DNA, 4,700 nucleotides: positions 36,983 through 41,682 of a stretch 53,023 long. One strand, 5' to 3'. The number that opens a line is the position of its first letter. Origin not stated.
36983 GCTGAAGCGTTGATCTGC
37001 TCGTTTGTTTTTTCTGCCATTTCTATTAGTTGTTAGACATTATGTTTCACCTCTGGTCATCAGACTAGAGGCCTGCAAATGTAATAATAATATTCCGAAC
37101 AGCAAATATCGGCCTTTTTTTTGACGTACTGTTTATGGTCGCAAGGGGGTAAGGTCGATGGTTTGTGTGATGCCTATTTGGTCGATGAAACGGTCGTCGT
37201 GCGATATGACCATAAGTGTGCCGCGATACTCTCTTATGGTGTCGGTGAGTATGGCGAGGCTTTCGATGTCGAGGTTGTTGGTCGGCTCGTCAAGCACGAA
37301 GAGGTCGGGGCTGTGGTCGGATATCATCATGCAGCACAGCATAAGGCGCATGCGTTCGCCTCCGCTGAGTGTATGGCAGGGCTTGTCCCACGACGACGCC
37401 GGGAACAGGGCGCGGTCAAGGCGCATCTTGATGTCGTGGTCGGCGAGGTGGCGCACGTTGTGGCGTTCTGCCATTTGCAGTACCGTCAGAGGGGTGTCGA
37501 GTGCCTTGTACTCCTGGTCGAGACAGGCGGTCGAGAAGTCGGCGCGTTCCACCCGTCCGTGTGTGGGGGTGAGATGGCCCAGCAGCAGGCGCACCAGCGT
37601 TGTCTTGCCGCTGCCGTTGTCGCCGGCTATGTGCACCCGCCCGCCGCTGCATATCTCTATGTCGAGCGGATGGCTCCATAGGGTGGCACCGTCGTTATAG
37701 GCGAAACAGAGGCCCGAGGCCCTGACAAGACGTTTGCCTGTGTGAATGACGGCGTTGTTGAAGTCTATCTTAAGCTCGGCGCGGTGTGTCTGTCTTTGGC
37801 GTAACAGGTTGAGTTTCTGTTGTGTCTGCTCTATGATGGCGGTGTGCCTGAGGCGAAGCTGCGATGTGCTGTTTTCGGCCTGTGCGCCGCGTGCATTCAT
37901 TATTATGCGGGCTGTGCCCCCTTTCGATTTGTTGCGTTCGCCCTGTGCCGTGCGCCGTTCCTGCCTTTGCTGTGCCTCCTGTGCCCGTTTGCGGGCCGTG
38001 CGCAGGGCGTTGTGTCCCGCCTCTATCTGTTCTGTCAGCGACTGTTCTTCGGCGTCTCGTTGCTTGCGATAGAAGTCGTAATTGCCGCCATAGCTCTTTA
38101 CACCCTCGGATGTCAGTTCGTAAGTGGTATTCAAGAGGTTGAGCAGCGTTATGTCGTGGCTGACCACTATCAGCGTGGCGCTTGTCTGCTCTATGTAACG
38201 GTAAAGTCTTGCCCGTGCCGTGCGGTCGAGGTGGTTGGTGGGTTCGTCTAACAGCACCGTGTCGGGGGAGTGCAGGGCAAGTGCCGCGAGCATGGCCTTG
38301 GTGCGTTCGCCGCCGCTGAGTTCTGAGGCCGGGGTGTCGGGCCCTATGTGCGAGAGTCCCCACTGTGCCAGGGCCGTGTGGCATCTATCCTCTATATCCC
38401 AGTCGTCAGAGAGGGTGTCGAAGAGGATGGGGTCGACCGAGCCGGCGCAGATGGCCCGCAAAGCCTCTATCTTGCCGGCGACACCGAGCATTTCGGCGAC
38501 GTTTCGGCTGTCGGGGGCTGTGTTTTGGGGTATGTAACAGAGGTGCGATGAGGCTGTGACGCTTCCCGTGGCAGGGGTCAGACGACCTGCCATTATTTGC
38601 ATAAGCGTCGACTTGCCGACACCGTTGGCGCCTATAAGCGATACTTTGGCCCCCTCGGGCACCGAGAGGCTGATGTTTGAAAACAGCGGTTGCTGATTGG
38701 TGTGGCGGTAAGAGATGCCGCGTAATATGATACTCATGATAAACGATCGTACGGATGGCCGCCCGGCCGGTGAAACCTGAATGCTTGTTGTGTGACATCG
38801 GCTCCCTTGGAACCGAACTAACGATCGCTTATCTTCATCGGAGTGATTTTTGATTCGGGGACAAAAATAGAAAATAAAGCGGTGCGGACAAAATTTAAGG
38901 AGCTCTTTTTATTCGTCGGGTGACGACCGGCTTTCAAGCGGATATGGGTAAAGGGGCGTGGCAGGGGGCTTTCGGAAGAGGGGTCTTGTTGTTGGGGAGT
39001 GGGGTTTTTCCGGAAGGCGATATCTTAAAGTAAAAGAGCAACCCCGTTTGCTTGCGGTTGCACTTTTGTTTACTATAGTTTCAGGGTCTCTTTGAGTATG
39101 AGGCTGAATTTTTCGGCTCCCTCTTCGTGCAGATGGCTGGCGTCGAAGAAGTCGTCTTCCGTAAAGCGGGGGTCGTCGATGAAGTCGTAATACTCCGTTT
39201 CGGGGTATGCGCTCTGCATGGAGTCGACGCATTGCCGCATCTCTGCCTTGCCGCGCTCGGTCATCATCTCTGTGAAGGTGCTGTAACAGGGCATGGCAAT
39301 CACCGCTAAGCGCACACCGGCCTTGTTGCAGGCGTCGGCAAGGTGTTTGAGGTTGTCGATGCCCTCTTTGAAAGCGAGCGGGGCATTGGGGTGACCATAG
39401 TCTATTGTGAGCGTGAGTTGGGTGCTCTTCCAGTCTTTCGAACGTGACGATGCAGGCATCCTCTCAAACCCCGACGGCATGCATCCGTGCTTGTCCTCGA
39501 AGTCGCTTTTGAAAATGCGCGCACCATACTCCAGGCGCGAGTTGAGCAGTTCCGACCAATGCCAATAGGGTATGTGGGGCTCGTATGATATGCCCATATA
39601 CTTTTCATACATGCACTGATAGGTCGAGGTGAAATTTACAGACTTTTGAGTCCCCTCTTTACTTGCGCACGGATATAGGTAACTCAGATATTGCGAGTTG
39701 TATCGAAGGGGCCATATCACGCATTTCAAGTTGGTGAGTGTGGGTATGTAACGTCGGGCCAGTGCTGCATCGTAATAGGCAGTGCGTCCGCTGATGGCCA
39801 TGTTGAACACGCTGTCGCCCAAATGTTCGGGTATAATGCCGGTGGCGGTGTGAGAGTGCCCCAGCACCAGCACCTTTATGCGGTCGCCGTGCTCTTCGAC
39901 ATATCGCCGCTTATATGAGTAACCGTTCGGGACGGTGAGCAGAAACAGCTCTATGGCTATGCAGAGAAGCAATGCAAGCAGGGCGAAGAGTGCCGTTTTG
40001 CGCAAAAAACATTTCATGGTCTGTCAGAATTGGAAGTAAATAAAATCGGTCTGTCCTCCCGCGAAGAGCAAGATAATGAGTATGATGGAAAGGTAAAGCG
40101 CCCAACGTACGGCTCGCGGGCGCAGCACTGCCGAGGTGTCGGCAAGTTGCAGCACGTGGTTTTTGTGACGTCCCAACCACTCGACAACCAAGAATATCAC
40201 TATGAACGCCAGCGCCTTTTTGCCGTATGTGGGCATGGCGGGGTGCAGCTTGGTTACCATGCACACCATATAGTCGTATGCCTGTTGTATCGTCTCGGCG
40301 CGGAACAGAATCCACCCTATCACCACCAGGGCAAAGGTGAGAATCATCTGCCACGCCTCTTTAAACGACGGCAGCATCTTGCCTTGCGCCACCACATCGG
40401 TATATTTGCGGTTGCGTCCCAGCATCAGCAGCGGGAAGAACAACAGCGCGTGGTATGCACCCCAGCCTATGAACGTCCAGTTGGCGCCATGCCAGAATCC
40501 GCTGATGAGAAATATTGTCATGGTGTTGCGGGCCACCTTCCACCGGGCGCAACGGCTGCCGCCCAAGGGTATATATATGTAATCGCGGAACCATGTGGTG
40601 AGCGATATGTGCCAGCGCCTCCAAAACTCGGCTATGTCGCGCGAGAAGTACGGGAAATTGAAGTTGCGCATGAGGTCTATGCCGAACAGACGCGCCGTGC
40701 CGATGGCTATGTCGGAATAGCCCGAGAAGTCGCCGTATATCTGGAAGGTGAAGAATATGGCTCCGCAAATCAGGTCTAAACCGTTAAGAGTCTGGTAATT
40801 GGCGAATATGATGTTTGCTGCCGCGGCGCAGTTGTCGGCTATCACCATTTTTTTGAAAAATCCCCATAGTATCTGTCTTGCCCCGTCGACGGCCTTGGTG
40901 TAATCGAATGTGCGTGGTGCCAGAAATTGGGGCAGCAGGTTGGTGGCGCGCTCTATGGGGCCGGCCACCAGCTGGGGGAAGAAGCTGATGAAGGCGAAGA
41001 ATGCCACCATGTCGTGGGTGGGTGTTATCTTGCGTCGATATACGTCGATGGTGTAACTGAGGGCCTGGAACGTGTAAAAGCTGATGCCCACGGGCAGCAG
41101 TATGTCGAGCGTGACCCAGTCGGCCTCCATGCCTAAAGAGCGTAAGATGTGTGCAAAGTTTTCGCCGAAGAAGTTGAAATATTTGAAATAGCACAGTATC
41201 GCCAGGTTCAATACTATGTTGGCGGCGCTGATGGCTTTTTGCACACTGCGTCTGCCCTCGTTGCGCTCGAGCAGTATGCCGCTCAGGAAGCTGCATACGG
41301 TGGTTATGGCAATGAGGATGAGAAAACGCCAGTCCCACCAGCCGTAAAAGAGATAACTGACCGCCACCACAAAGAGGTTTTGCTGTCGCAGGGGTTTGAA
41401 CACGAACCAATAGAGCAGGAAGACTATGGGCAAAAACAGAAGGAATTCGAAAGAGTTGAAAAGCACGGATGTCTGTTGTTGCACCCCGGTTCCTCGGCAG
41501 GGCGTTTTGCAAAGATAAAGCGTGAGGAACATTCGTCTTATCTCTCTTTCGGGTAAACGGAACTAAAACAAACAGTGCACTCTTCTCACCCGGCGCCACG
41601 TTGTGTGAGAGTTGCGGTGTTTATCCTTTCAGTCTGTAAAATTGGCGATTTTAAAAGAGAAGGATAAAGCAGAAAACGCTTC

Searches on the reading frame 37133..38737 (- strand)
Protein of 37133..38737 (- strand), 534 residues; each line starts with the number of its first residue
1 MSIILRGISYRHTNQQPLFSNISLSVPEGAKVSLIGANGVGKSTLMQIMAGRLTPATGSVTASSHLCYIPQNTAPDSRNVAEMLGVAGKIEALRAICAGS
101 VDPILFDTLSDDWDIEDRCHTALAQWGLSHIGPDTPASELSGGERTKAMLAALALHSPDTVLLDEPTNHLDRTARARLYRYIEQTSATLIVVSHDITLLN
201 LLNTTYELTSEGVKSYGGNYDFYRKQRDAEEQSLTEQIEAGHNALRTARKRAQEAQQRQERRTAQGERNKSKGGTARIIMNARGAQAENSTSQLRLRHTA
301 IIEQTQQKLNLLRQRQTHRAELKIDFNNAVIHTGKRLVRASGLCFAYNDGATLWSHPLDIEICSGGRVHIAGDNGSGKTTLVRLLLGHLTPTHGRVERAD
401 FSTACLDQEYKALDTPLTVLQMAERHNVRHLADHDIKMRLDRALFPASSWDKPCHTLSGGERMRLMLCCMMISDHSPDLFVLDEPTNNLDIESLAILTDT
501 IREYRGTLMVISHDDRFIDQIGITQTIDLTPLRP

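Call 85: search_protein_families(library=pfam, proteins=[window:37133-38737:-], max_evalue=0.00001)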
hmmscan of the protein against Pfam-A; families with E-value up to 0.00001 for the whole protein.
window:37133-38737:- (534 aa): 6 families
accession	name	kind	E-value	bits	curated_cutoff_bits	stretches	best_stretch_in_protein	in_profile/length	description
PF00005.33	ABC_tran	-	1.9e-43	148.8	25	2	20-168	2-137/137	ABC transporter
PF13304.12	AAA_21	-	1e-19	72.2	27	1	133-200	231-304/304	AAA domain, putative AbiEii toxin, Type IV TA system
PF02463.25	SMC_N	-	4e-15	56.3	40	0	139-210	136-213/220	RecF/RecN/SMC N terminal domain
PF13191.12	AAA_16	-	9e-10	39.7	32.6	0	365-449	22-100/167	AAA ATPase domain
PF13555.12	AAA_29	-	5.9e-08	32.8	27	0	28-57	22-50/61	P-loop containing region of AAA domain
PF13558.12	SbcC_Walker_B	-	6.4e-06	26.8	27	0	139-183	32-89/90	SbcC/RAD50-like, Walker B motif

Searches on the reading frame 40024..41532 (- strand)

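Call 85: search_protein_families(library=pfam, proteins=[window:40024-41532:-], max_evalue=0.00001)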
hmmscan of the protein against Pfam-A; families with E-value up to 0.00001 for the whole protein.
window:40024-41532:- (502 aa): 1 family
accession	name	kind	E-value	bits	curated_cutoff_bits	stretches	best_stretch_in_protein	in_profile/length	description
PF03062.24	MBOAT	-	1.8e-21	77.3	27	1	121-376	62-302/337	MBOAT, membrane-bound O-acyltransferase family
